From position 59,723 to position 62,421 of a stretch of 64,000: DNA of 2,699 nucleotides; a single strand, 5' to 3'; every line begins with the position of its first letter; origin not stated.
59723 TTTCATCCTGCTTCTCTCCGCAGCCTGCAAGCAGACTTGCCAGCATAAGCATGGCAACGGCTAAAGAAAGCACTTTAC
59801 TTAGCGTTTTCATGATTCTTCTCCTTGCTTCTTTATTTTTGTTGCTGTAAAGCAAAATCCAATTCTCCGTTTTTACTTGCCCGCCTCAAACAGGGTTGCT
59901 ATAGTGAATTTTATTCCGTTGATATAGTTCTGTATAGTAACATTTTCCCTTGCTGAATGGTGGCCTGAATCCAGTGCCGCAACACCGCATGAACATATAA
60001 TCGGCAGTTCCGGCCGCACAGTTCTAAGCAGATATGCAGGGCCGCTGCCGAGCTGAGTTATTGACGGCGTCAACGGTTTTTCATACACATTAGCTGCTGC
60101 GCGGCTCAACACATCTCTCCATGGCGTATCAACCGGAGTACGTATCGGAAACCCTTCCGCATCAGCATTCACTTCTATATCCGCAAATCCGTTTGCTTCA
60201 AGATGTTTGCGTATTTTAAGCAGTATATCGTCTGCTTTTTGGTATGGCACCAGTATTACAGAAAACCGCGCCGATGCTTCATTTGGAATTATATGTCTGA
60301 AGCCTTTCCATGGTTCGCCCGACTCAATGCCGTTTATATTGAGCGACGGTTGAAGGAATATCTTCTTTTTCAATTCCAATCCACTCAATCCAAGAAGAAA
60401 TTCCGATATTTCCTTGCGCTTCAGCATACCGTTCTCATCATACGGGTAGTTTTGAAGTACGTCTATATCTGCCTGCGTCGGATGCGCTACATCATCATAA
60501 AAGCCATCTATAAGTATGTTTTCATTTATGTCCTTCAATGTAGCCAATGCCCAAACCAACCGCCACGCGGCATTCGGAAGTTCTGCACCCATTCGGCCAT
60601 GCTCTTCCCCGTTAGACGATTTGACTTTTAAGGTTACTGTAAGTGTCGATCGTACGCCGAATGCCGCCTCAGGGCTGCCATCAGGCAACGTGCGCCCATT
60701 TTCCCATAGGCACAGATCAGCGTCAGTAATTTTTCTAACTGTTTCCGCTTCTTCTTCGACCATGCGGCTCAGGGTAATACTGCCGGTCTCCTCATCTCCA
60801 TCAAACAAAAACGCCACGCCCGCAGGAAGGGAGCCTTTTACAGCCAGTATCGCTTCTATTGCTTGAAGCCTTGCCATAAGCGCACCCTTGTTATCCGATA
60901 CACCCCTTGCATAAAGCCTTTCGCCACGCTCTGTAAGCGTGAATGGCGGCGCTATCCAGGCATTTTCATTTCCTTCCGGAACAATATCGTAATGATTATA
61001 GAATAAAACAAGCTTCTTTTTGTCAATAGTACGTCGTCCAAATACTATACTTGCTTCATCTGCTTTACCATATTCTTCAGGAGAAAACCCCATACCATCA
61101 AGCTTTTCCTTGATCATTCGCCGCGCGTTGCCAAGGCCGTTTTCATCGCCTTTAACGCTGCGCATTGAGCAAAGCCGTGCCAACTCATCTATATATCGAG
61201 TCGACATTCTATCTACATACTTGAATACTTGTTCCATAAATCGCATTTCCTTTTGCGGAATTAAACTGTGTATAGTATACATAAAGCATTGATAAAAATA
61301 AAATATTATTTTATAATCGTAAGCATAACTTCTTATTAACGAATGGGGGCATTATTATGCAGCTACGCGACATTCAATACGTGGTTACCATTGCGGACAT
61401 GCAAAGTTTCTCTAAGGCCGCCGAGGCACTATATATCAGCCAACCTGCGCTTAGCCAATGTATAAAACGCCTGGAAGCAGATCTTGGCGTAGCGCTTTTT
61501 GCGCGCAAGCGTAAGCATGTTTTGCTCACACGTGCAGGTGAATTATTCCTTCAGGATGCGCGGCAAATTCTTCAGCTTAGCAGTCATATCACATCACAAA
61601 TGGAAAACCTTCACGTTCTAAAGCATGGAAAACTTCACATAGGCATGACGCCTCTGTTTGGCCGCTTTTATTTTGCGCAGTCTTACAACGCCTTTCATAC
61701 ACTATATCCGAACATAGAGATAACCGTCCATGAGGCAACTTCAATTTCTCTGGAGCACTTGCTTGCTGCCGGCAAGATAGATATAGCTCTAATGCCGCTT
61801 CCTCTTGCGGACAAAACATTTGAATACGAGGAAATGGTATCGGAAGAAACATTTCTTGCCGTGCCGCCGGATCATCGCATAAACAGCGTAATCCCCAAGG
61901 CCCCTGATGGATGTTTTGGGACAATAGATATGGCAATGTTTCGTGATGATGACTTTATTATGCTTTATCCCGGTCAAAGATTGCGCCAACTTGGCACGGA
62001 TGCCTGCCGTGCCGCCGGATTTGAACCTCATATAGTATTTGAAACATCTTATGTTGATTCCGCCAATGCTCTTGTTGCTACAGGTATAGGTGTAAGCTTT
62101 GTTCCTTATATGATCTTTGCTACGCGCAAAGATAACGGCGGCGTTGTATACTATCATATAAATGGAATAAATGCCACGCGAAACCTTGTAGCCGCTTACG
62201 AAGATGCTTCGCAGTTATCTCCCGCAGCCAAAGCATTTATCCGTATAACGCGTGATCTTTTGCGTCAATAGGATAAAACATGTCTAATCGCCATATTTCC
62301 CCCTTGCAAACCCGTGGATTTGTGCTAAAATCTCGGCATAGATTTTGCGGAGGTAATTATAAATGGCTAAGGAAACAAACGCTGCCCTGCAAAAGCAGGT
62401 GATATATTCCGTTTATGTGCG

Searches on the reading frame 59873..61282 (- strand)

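Call 35: search_protein_families(library=pfam, max_evalue=0.001, proteins=[window:59873-61282:-])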
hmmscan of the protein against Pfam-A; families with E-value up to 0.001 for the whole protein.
window:59873-61282:- (469 aa): 2 families
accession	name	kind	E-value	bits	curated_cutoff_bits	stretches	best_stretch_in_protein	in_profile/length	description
PF01546.33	Peptidase_M20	-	8.6e-26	91.6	24.6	1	93-463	1-203/206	Peptidase family M20/M25/M40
PF07687.19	M20_dimer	-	4.8e-08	33.4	21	1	219-364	10-102/107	Peptidase dimerisation domain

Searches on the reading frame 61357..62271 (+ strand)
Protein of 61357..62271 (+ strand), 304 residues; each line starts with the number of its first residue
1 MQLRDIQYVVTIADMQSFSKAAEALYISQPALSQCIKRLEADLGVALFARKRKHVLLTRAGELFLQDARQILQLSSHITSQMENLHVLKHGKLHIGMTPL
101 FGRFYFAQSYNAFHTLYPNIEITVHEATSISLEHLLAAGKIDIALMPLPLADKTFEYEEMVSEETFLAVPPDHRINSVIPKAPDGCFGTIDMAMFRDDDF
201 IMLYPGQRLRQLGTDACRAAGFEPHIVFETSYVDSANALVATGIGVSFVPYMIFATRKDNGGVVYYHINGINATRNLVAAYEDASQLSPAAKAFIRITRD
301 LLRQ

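Call 35: search_protein_families(library=pfam, max_evalue=0.001, proteins=[window:61357-62271:+])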
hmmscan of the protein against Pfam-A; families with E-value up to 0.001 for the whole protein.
window:61357-62271:+ (304 aa): 2 families
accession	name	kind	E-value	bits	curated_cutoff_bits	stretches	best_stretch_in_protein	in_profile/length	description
PF03466.25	LysR_substrate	-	8.2e-40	136.8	28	1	90-301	5-207/209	LysR substrate binding domain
PF00126.33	HTH_1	-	1.7e-21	76.3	26.6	1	3-62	1-60/60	Bacterial regulatory helix-turn-helix protein, lysR family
